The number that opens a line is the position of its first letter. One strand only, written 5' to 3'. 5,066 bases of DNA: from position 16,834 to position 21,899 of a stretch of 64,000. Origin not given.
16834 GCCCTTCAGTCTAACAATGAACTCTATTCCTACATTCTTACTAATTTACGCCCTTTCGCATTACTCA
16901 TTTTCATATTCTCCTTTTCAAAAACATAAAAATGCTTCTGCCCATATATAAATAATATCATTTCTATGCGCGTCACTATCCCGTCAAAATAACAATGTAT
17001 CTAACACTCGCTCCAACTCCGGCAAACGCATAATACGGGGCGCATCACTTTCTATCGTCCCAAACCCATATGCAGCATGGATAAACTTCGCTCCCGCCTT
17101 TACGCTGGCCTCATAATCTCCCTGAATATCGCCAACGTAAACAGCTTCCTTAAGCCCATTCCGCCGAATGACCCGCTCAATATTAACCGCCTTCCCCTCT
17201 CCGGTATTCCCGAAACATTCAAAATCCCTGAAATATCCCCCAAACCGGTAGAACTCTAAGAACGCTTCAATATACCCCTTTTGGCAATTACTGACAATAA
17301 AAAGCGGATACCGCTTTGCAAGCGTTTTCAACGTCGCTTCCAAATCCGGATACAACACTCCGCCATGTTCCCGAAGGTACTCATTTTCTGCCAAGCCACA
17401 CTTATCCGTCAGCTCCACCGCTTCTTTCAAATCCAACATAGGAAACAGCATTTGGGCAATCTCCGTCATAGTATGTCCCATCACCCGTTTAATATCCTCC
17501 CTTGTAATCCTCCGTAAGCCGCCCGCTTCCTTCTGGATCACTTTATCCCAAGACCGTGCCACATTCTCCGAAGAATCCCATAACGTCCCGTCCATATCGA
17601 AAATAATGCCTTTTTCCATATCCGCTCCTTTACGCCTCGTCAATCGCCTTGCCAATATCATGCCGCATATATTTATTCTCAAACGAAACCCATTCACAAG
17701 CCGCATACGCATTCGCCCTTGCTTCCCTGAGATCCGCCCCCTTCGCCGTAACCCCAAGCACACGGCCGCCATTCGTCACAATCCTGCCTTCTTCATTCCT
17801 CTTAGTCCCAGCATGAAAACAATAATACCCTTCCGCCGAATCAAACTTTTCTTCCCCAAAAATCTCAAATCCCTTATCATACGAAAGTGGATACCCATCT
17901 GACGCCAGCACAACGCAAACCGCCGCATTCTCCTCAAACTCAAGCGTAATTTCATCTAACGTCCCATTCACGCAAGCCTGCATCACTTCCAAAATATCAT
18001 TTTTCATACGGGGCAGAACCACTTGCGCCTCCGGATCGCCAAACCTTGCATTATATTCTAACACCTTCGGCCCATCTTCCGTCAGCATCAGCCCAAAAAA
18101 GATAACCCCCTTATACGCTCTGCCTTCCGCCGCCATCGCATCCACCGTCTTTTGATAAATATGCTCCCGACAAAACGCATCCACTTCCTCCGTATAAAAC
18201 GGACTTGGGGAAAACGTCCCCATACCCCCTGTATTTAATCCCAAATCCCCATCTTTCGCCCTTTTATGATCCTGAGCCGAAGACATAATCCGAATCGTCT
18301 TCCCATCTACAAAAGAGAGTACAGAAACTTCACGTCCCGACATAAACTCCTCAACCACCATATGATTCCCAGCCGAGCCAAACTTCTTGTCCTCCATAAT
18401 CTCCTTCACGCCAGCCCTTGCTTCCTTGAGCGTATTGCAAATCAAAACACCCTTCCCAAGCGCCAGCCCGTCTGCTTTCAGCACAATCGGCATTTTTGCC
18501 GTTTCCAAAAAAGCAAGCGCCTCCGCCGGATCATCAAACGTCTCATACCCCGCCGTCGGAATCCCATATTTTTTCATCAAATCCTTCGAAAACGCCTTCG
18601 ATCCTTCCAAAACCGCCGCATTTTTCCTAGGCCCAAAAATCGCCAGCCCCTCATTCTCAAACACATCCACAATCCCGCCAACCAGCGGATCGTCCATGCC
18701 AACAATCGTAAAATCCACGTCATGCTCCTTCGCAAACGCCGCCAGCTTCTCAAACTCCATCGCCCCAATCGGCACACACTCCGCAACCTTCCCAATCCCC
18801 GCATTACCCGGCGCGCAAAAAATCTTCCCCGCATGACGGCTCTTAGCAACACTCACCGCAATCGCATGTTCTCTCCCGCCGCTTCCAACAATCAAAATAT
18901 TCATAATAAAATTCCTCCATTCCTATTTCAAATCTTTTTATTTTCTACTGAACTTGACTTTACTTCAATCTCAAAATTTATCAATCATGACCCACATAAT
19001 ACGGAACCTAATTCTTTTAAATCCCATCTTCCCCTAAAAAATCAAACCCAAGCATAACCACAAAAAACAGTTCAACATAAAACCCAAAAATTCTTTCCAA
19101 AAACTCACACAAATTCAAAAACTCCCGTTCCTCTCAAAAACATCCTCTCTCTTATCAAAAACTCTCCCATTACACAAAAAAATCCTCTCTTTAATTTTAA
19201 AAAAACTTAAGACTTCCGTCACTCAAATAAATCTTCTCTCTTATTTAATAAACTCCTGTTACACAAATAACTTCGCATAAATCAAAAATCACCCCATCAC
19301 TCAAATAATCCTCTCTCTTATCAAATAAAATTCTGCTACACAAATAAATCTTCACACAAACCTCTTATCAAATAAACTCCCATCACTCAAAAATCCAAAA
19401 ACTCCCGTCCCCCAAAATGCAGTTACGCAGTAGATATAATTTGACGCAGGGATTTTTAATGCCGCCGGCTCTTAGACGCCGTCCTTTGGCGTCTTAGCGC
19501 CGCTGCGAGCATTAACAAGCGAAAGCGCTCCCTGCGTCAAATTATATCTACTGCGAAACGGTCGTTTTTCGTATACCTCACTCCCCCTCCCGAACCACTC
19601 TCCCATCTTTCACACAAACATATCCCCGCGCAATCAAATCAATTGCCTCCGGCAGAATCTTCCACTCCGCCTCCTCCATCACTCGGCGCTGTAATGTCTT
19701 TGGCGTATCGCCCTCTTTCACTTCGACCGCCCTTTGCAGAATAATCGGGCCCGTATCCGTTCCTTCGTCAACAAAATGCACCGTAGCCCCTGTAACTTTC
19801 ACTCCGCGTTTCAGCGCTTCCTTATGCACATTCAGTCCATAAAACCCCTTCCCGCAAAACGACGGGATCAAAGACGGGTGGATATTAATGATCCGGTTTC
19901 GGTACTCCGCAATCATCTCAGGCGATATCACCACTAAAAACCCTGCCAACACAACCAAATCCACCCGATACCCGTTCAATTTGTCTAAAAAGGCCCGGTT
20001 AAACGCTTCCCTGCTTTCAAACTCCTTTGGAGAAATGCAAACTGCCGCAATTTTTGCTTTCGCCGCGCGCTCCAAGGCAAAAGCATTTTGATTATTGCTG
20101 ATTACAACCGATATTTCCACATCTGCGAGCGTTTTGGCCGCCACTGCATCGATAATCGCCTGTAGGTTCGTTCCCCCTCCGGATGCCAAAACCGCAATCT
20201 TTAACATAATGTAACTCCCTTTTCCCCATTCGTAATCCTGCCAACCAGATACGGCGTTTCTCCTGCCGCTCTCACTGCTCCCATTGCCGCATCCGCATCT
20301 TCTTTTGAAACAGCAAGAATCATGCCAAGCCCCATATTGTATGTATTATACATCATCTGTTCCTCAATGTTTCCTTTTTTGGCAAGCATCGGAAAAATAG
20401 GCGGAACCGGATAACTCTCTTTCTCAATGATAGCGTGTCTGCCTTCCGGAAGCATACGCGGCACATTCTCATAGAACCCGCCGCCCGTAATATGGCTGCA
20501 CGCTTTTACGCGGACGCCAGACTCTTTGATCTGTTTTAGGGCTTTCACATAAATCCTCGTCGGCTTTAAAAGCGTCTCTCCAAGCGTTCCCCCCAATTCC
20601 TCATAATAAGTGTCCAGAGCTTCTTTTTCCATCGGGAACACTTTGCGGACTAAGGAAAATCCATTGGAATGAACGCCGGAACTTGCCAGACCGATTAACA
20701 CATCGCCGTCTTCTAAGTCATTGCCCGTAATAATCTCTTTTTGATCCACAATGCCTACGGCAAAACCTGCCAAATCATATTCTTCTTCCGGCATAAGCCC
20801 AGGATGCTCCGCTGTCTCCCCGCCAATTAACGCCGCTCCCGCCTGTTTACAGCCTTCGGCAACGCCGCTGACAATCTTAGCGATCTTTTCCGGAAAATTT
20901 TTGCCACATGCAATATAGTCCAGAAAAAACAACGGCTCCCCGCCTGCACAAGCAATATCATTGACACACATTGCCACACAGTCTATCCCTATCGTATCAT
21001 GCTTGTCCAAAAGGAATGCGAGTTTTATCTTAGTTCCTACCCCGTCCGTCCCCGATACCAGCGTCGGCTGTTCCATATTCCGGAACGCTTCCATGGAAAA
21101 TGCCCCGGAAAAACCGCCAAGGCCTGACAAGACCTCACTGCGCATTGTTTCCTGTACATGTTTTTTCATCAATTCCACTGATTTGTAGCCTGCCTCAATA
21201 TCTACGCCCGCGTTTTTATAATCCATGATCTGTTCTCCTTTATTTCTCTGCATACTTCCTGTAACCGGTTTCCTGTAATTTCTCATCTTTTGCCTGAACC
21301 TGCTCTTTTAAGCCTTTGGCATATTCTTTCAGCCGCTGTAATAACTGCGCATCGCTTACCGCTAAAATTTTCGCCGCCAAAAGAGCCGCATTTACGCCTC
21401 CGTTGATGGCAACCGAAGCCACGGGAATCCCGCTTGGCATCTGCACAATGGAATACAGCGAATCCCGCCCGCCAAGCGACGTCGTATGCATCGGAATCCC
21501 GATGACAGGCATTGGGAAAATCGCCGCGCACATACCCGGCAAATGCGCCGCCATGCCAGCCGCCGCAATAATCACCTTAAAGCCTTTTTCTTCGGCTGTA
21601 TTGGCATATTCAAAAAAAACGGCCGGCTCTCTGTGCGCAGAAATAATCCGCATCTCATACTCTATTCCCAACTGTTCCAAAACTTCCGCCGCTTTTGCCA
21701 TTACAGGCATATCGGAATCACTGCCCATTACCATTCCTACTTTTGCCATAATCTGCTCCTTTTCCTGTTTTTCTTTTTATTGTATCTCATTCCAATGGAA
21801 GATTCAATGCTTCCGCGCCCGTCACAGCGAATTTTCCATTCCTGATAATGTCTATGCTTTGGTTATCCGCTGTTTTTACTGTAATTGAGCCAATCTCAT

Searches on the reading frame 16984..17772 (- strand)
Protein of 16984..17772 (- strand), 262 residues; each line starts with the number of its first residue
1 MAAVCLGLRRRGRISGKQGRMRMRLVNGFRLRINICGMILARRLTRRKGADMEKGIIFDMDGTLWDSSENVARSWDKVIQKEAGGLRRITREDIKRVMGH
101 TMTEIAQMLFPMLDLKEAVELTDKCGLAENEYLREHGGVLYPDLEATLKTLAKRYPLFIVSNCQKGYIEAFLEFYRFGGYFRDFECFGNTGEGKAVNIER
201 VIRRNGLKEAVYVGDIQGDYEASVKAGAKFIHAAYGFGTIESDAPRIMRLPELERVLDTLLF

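Call 7: search_protein_families(library=pfam, proteins=[window:16984-17772:-], max_evalue=0.001)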
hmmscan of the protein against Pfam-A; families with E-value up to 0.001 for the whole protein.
window:16984-17772:- (262 aa): 3 families
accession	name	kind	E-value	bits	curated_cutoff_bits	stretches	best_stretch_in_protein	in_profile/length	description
PF13419.12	HAD_2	-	2.5e-22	80.3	23.8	1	56-232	1-177/178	Haloacid dehalogenase-like hydrolase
PF00702.32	Hydrolase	-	2.6e-13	51.2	26.4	1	54-227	2-191/191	haloacid dehalogenase-like hydrolase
PF12710.13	HAD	-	7.9e-12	46.4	27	1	56-221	1-186/189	haloacid dehalogenase-like hydrolase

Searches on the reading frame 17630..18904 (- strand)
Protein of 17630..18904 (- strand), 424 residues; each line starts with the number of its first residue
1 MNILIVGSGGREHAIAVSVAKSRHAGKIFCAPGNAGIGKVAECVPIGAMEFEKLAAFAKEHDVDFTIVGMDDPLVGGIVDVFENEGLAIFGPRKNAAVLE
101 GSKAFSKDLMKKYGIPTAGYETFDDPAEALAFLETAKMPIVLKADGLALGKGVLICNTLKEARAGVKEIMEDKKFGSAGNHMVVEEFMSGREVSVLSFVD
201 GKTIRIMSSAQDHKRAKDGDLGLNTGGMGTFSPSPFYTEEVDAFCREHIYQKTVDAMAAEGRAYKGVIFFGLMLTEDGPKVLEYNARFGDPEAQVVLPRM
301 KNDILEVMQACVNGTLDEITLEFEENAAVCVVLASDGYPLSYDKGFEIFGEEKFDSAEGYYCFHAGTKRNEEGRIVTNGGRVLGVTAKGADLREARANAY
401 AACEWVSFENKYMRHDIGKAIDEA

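Call 7: search_protein_families(library=pfam, proteins=[window:17630-18904:-], max_evalue=0.001)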
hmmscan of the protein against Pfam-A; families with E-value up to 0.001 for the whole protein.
window:17630-18904:- (424 aa): 8 families
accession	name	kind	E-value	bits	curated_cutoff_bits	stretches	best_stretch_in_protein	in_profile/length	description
PF01071.24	GARS_A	-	3.9e-78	262.2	27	1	101-293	1-194/194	Phosphoribosylglycinamide synthetase, ATP-grasp (A) domain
PF02844.21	GARS_N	-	2.8e-35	121.5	29.5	1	1-100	1-100/100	Phosphoribosylglycinamide synthetase, N domain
PF02843.22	GARS_C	-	2e-32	111.8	34.8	1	328-419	1-91/92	Phosphoribosylglycinamide synthetase, C domain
PF02222.28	ATP-grasp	-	5.6e-07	29.8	27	1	109-198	2-87/179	ATP-grasp domain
PF02655.19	ATP-grasp_3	-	3.3e-05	24.5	23.2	1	165-289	46-158/160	ATP-grasp domain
PF02786.22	CPSase_L_D2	-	6.7e-05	22.9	19.8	1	105-287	4-179/211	Carbamoyl-phosphate synthase L chain, ATP binding domain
PF13549.11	ATP-grasp_5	-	0.00011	22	27.6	1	105-146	14-55/221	ATP-grasp domain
PF13535.11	ATP-grasp_4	-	0.00056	20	27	0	137-219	2-92/160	ATP-grasp domain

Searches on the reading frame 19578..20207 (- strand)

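Call 7: search_protein_families(library=pfam, proteins=[window:19578-20207:-], max_evalue=0.001)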
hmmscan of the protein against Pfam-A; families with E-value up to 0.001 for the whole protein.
window:19578-20207:- (209 aa): 1 family
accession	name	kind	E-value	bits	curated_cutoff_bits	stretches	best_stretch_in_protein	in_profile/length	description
PF00551.24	Formyl_trans_N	-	2.5e-54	184.2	26.1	1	3-189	2-181/181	Formyl transferase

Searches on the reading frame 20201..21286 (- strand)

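Call 7: search_protein_families(library=pfam, proteins=[window:20201-21286:-], max_evalue=0.001)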
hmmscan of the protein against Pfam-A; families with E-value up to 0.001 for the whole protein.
window:20201-21286:- (361 aa): 2 families
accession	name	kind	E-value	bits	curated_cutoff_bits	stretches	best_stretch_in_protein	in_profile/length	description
PF02769.27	AIRS_C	-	1.7e-30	106.7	23.1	1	192-357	1-151/156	AIR synthase related protein, C-terminal domain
PF00586.29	AIRS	-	9.1e-28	97.4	24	1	74-180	13-112/112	AIR synthase related protein, N-terminal domain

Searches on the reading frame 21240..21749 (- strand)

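Call 7: search_protein_families(library=pfam, proteins=[window:21240-21749:-], max_evalue=0.001)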
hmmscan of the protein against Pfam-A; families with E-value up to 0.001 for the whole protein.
window:21240-21749:- (169 aa): 1 family
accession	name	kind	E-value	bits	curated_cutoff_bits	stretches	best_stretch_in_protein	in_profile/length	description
PF00731.26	AIRC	-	3.4e-63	212.1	30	1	3-149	1-147/148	AIR carboxylase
